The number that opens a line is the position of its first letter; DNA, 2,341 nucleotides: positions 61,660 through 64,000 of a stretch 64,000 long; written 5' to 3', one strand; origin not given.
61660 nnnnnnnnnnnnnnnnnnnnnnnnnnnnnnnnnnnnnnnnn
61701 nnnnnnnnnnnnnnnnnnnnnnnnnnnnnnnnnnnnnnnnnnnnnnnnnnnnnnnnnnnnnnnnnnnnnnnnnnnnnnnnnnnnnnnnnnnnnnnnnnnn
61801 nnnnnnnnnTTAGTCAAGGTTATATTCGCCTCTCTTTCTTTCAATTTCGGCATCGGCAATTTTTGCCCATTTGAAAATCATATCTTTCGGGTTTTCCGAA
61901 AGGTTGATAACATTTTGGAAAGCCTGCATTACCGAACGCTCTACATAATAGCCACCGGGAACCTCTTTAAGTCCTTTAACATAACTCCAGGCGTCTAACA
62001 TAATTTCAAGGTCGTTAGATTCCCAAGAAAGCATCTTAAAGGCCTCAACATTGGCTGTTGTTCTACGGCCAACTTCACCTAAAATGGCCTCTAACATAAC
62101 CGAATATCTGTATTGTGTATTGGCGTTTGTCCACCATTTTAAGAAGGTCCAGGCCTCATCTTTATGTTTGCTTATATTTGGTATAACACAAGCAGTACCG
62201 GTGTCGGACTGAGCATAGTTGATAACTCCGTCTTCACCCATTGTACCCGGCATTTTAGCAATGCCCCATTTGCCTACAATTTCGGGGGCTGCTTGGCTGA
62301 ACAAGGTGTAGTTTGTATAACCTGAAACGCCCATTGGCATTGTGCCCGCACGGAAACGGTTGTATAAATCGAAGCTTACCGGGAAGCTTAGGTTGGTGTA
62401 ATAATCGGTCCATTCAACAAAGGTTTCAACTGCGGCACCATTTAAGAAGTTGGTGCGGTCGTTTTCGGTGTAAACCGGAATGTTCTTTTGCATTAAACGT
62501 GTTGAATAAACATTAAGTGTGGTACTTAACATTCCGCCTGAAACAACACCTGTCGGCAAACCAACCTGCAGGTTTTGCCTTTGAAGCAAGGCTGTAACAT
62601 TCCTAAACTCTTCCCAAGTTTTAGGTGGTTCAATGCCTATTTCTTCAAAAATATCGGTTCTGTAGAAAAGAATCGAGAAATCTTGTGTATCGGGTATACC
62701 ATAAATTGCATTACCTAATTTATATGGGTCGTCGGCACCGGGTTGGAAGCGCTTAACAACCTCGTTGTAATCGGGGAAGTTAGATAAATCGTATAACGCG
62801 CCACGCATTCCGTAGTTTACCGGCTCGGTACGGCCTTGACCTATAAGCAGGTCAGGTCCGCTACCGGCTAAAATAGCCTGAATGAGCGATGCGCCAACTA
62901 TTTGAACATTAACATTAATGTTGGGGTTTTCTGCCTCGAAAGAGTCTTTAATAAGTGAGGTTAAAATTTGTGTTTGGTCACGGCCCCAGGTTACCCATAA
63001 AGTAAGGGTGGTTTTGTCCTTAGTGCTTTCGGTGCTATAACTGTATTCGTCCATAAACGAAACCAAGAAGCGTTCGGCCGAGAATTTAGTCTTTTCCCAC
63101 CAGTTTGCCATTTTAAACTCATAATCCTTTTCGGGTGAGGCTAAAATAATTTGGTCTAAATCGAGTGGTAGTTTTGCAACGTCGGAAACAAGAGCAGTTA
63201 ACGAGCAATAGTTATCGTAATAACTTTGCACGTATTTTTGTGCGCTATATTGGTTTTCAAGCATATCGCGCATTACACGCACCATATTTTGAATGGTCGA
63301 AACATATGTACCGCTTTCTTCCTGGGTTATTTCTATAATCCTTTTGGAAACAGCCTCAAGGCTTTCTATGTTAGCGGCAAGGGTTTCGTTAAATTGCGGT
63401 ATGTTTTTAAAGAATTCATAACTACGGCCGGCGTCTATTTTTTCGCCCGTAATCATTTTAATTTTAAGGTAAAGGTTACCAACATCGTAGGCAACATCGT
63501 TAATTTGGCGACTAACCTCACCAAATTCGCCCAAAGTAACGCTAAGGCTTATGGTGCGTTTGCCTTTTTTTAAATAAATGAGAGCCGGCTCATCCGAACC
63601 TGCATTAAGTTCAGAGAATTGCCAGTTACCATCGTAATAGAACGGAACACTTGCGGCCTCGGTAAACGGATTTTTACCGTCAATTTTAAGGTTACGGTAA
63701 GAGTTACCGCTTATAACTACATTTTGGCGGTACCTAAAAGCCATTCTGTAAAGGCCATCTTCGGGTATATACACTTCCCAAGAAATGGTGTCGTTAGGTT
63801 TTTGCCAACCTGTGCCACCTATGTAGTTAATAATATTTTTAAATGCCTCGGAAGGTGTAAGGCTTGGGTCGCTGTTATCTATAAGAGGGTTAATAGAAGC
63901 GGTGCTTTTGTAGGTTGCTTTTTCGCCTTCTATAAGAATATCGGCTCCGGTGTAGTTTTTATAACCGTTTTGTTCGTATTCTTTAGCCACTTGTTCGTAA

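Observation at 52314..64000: Eight-gene locus: two ATPase-less sugar-ABC modules wrapped around two large non-transporter surface proteins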

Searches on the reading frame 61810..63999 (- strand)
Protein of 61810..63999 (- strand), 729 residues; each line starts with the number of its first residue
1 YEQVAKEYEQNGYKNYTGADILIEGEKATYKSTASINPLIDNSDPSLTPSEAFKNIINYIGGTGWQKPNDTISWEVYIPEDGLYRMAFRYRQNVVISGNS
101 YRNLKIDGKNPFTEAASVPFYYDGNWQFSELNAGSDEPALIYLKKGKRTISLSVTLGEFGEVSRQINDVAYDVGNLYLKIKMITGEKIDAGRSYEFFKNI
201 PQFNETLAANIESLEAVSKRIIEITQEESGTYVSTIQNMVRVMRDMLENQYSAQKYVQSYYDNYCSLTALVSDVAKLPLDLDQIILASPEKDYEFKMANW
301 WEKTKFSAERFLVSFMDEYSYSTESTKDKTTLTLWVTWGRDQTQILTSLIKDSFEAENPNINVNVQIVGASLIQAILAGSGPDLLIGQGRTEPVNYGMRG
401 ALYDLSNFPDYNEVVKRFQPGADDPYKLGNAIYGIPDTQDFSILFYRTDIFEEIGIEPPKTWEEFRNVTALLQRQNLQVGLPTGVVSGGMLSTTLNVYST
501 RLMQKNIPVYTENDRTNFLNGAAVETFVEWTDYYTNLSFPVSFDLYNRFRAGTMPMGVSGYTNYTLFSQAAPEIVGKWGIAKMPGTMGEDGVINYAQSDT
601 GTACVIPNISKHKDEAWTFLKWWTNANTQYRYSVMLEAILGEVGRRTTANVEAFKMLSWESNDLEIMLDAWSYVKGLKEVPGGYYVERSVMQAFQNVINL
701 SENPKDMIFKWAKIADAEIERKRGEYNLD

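Call 5: search_protein_families(library=pfam, proteins=[window:61810-63999:-], max_evalue=0.01)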
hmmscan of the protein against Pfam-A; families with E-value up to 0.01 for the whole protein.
window:61810-63999:- (729 aa): 2 families
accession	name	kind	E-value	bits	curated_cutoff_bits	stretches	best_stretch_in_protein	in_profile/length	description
PF01547.30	SBP_bac_1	-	8.9e-28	98.6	26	1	343-627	5-304/307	Bacterial extracellular solute-binding protein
PF13416.11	SBP_bac_8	-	5e-20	72.9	27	1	352-633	4-253/279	Bacterial extracellular solute-binding protein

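Call 6: search_protein_families(library=ncbifam, proteins=[window:61810-63999:-], max_evalue=0.01)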
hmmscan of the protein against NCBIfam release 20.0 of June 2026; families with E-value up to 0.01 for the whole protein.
window:61810-63999:- (729 aa): 3 families
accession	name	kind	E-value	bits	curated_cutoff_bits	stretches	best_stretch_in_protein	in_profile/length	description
TIGR03850.1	bind_CPR_0540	equivalog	0.00014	20.6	299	1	322-467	26-186/437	carbohydrate ABC transporter substrate-binding protein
TIGR03851.1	chitin_NgcE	equivalog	0.00047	19.2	399.65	1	402-475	122-196/450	N-acetylglucosamine/diacetylchitobiose ABC transporter substrate-binding protein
NF008211.0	PRK10974.1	equivalog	0.008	14.8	411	0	440-485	146-194/439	sn-glycerol-3-phosphate ABC transporter substrate-binding protein UgpB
